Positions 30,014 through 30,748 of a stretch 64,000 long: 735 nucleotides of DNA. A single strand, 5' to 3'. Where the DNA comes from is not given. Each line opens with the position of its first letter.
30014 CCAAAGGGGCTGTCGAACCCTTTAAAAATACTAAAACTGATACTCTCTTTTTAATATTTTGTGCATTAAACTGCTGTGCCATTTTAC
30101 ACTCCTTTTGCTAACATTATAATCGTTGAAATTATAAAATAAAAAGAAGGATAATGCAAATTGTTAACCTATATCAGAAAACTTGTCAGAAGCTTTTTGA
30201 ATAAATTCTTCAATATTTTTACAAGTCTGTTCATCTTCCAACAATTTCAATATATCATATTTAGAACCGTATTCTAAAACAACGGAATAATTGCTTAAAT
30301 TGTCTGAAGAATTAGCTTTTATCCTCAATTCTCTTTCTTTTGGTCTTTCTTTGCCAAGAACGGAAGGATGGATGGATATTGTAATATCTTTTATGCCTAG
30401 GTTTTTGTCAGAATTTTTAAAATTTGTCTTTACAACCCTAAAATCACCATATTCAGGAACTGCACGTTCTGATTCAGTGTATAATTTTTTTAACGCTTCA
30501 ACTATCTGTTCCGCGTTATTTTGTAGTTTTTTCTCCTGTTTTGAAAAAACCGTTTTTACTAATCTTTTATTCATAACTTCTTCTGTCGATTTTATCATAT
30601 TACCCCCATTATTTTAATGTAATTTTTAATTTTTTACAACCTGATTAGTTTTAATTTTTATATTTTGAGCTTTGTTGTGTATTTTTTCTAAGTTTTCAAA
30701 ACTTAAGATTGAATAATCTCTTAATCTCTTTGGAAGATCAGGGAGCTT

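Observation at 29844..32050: Divergent RelA/SpoT-synthetase-like protein with unknown N-terminal half, followed by two small ORFs: candidate toxSAS-like or effector/immunity module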

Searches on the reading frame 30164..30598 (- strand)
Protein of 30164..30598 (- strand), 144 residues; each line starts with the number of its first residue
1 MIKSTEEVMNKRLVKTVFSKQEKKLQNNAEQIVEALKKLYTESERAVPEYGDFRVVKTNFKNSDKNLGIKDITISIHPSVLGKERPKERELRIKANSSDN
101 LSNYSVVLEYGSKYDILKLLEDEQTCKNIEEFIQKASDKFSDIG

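Call 3: search_protein_families(library=pfam, proteins=[window:30164-30598:-], max_evalue=1)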
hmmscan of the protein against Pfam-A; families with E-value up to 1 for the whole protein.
window:30164-30598:- (144 aa): 1 family
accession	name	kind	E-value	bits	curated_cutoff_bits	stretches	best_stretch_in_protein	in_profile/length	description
PF01828.24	Peptidase_A4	-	0.033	14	22.3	1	10-74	119-181/206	Peptidase A4 family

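Call 4: search_protein_families(library=ncbifam, proteins=[window:30164-30598:-], max_evalue=1)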
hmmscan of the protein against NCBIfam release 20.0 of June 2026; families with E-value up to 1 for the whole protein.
window:30164-30598:- (144 aa): 0 families

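Call 6: search_protein_families(library=padloc, proteins=[window:30164-30598:-], max_evalue=1)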
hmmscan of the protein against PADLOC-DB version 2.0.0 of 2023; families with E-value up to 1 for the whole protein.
window:30164-30598:- (144 aa): 0 families

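Call 19: find_homologous_proteins(query=window:30164-30598:-, max_evalue=0.001)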
Query window:30164-30598:- (144 aa): 2 proteins with E <= 0.001 among 14 candidates.
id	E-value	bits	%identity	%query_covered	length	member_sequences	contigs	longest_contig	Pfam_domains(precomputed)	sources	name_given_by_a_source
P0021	3.6e-84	297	100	100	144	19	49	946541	-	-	-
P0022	1.2e-56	208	69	99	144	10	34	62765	-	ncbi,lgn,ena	-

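Call 36: find_homologous_proteins(query=A2, max_evalue=0.001)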
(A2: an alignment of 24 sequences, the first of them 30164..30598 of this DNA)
Query A2 (24 sequences) (144 aa, profile of the alignment): 31 proteins with E <= 0.001 among 1250 candidates.
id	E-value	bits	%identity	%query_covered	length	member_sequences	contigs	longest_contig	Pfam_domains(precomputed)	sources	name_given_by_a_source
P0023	2.5e-36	143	28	72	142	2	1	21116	-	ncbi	-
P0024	2.7e-35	139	50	15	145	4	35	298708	-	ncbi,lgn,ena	-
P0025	8.1e-35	138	27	85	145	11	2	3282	-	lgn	-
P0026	1.2e-34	137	33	87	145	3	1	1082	-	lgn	-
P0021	1.2e-34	137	100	100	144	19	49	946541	-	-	-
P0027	2.2e-34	136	24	64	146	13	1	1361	-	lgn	-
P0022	5.5e-34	135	69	99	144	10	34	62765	-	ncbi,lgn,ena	-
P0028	7.6e-34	135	30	70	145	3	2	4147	-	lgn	-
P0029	1.1e-33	134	33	23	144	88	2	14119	-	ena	-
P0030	7.4e-33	131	28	58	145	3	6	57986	-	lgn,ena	-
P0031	1.0e-32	131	27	72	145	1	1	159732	-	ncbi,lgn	-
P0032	2.2e-31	127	30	65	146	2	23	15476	-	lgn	-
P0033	1.4e-29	121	23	65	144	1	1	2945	-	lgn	-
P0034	6.9e-29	119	47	13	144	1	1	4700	-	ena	-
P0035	5.6e-28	116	41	15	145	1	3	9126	-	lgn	-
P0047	4.3e-20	90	33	22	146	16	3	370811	-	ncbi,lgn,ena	-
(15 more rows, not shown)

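Call 45: predict_structure(alignment_id=A3)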
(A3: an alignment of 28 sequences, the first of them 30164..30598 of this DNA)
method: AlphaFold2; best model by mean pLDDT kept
length: 144 residues; sequences in the alignment: 28
mean_pLDDT: 81.4   pTM: 0.72
mean pLDDT of the five models: 81.4, 80.8, 79.3, 78.6, 78.4
residues with pLDDT >= 90: 82; 70-90: 33; 50-70: 7; < 50: 22
segments of 3 or more residues with pLDDT < 50: 1-22
pLDDT, mean of each block of 10 residues (from residue 1): 37 39 64 94 93 93 87 93 85 91 92 94 91 91 72
secondary structure, 60 per line:
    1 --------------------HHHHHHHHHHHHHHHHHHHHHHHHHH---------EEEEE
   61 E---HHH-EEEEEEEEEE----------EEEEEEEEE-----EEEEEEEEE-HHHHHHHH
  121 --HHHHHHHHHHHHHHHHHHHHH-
elements in order: H21-46 E56-61 E69-78 E89-97 E103-111 H113-120 H123-143

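Call 49: fold_search(model_id=the predicted structure, library=pdb)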
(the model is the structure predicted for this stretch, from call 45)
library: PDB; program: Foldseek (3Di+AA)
matches with E <= 10: 710; with E <= 0.001: 0
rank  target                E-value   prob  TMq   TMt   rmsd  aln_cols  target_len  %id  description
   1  4gsk_Z                9.4e-02  0.13  0.20  0.21  12.1        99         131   10  Crystal structure of an Atg7-Atg10 crosslinked complex (released 2012-11-14)
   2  4gsk_Y                1.2e-01  0.12  0.19  0.20  12.1        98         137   11  Crystal structure of an Atg7-Atg10 crosslinked complex (released 2012-11-14)
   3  4koo_C                1.6e-01  0.69  0.34  0.31   5.0        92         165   10  Crystal Structure of WHY1 from Arabidopsis thaliana (released 2013-11-13)
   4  7t34                  1.9e-01  0.08  0.17  0.11  18.3       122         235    9  Crystal structure of AtDHDPR1 from Arabidopsis thaliana (released 2022-12-14)
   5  2it9_A                2.0e-01  0.54  0.34  0.39   5.5       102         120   10  Crystal structure of a protein with unknown function from DUF155 family (YP_292156.1) from Prochlorococcus sp. NATL2A  (released 2006-11-28)
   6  4koo_A                2.0e-01  0.54  0.35  0.30   4.5        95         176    6  Crystal Structure of WHY1 from Arabidopsis thaliana (released 2013-11-13)
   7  1l3a_A                2.2e-01  0.47  0.34  0.31  11.2       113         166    7  Structure of the plant transcriptional regulator PBF-2 (released 2002-06-26)
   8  3n1h                  2.3e-01  0.69  0.36  0.33   4.3        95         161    9  Crystal Structure of StWhy2 (released 2010-08-11)
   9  8dws_E                2.4e-01  0.18  0.26  0.13  11.4       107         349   15  Full-length E47K SPOP (released 2023-01-18)
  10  3k44_A                2.6e-01  0.57  0.38  0.38   4.7       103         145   12  Crystal Structure of Drosophila melanogaster Pur-alpha (released 2009-10-27)
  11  9r2r_A                2.8e-01  0.08  0.19  0.20  14.5       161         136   12  De novo designed M7 protein fold (released 2025-05-14)
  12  9hfu_A                3.0e-01  0.44  0.26  0.27   3.6        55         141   22  Caprin1 peptide bound to SPOP MATH domain (released 2025-04-23)
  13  9out_H                3.4e-01  0.30  0.24  0.11   3.6        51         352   24  SPOP double donut locally refined MATH domains (released 2025-07-30)
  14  8f8q_H                3.4e-01  0.12  0.27  0.18  11.9       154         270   16  Cryo-EM structure of the CapZ-capped barbed end of F-actin (released 2023-06-07)
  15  4fl9                  3.4e-01  0.10  0.19  0.06   8.7        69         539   14  Crystal Structure of bovine hsc70(aa1-554)E213A/D214A at 1.9A Resolution (released 2013-10-02)
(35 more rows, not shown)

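Call 65: find_encoding_contigs(protein=P0024, flank=10000, max_places=2)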
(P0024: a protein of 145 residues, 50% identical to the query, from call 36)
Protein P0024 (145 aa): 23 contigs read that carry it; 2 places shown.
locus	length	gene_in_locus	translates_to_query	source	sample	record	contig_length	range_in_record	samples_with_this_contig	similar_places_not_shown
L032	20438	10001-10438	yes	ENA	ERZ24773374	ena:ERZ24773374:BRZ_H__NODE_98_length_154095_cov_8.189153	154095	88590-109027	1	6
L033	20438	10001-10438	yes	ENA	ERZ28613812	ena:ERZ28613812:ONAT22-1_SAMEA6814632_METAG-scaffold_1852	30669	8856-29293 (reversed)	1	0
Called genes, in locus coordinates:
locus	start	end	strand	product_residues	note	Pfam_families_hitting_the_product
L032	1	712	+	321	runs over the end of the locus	-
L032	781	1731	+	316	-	-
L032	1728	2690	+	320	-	-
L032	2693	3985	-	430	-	PF00206:Lyase_1, PF10397:ADSL_C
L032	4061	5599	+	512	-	PF00682:HMGL-like, PF22617:HCS_D2 (weak), PF22615:IPMS_D2, PF08502:LeuA_dimer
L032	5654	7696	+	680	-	PF00128:Alpha-amylase, PF16657:Malt_amylase_C (weak), PF23915:SusG_C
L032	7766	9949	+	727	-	-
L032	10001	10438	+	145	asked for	-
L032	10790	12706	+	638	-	PF02446:Glyco_hydro_77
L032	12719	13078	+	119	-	PF01242:PTPS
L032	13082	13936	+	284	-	PF02673:BacA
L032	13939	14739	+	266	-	PF01048:PNP_UDP_1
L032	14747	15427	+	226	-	PF04131:NanE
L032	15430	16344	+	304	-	PF00480:ROK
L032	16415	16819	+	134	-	PF13616:Rotamase_3, PF13145:Rotamase_2, PF00639:Rotamase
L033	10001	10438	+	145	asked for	-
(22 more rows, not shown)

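Call 66: find_encoding_contigs(protein=P0047, flank=10000, max_places=2)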
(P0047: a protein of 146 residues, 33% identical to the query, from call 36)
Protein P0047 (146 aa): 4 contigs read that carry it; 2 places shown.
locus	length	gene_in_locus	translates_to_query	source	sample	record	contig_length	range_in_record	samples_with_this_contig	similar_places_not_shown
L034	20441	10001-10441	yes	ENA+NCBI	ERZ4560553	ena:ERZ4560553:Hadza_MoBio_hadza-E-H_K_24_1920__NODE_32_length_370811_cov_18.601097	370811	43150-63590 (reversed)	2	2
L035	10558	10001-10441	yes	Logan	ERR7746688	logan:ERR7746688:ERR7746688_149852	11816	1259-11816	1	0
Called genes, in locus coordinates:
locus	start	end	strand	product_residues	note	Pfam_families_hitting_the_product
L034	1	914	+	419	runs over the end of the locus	PF05496:RuvB_N, PF00004:AAA, PF01637:ATPase_2 (faint), PF07728:AAA_5 (weak), PF13173:AAA_14 (weak), PF20720:nSTAND3 (faint), PF16193:AAA_assoc_2, PF12002:MgsA_C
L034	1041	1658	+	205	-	-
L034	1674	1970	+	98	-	-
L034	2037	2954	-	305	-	PF01555:N6_N4_Mtase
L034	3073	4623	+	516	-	PF00149:Metallophos (weak), PF02872:5_nucleotid_C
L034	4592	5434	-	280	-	PF02673:BacA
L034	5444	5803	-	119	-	PF01242:PTPS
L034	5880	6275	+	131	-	PF13279:4HBT_2, PF03061:4HBT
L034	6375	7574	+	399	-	PF00753:Lactamase_B, PF19583:ODP, PF00258:Flavodoxin_1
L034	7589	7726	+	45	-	PF00301:Rubredoxin, PF21349:RUBY_RBDX (faint)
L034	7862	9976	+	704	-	-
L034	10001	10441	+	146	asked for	-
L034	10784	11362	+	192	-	-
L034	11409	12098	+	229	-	PF02578:Cu-oxidase_4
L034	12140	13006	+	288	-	PF00528:BPD_transp_1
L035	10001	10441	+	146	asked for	-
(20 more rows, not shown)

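Call 79: fold_search(model_id=the predicted structure, library=viral)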
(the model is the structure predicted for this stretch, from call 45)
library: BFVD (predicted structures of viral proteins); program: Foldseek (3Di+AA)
matches with E <= 10: 889; with E <= 0.001: 0
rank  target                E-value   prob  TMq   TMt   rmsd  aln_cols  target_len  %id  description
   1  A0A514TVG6            1.0e-02  0.75  0.29  0.27   7.2       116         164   11  Uncharacterized protein [Aeromonas phage D3]
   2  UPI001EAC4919         3.2e-02  0.75  0.37  0.40   8.3       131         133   12  (no name look-up for this kind of identifier)
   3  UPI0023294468         4.1e-02  0.99  0.47  0.61   3.5       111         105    9  (no name look-up for this kind of identifier)
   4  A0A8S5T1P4            4.4e-02  0.38  0.29  0.33   8.0       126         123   17  Uncharacterized protein [Siphoviridae sp. ctiJm4]
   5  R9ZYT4                5.0e-02  0.44  0.23  0.41   8.1        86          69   14  Uncharacterized protein [Cellulophaga phage phi18:3]
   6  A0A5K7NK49            5.3e-02  0.38  0.29  0.28  14.1       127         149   15  (no name in the UniProt tables at hand)
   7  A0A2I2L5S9            5.3e-02  0.25  0.26  0.10  16.5       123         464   10  DNA helicase/primase [Orpheovirus IHUMI-LCC2]
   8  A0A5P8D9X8            6.9e-02  0.38  0.22  0.33   8.5        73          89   14  Uncharacterized protein [Gordonia phage CherryonLim]
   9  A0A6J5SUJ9            6.9e-02  0.35  0.32  0.24  17.7       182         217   15  Uncharacterized protein [uncultured Caudovirales phage]
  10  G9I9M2                7.3e-02  0.60  0.35  0.18   6.6       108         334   17  (no name in the UniProt tables at hand)
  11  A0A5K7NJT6            7.3e-02  0.16  0.21  0.17  14.8       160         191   13  Uncharacterized protein [Rothia phage Spartoi]
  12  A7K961                7.8e-02  0.80  0.35  0.40   4.5        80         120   14  Uncharacterized protein z451L [Chlorovirus heliozoae]
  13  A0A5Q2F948            7.8e-02  0.21  0.24  0.28  14.6       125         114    9  (no name in the UniProt tables at hand)
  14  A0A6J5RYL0            8.3e-02  0.89  0.38  0.53   7.4        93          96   11  Uncharacterized protein [uncultured Caudovirales phage]
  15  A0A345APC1            8.8e-02  0.47  0.33  0.14  15.3       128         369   15  (no name in the UniProt tables at hand)
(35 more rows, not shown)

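Call 85: search_protein_families(library=phrogs, proteins=[window:30164-30598:-], max_evalue=0.01)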
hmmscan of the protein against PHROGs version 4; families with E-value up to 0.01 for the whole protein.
window:30164-30598:- (144 aa): 0 families

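Call 86: search_solved_structures(query=A2, max_evalue=1)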
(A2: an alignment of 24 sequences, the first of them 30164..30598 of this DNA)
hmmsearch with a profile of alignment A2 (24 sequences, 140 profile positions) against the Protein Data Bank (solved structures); distinct sequences matched with E-value up to 1: 4.
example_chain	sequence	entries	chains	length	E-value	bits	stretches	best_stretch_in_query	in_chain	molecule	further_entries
6bwo_A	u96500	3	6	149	0.15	15.2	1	35-69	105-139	Pyridinium-3,5-bisthiocarboxylic acid mononucleotide nickel insertion protein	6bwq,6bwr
5tky_A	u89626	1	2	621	0.28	14.4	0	85-138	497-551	Putative uncharacterized protein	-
4qb7_A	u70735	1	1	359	0.35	14.1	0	53-129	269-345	Uncharacterized protein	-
4u6u_B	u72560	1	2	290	0.74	13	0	82-131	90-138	Cog5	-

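Call 88: search_protein_families(library=pfam, alignment_id=A3, max_evalue=0.01)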
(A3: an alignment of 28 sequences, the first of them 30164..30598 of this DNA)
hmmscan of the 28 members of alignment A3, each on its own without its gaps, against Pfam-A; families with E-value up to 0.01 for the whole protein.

A. member 1, window:30164-30598:- (144 aa): 0 families

B. families by the number of members that match (of 28 scanned): 1 family
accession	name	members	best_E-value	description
PF22860.2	DUF7017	1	0.0084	Domain of unknown function (DUF7017)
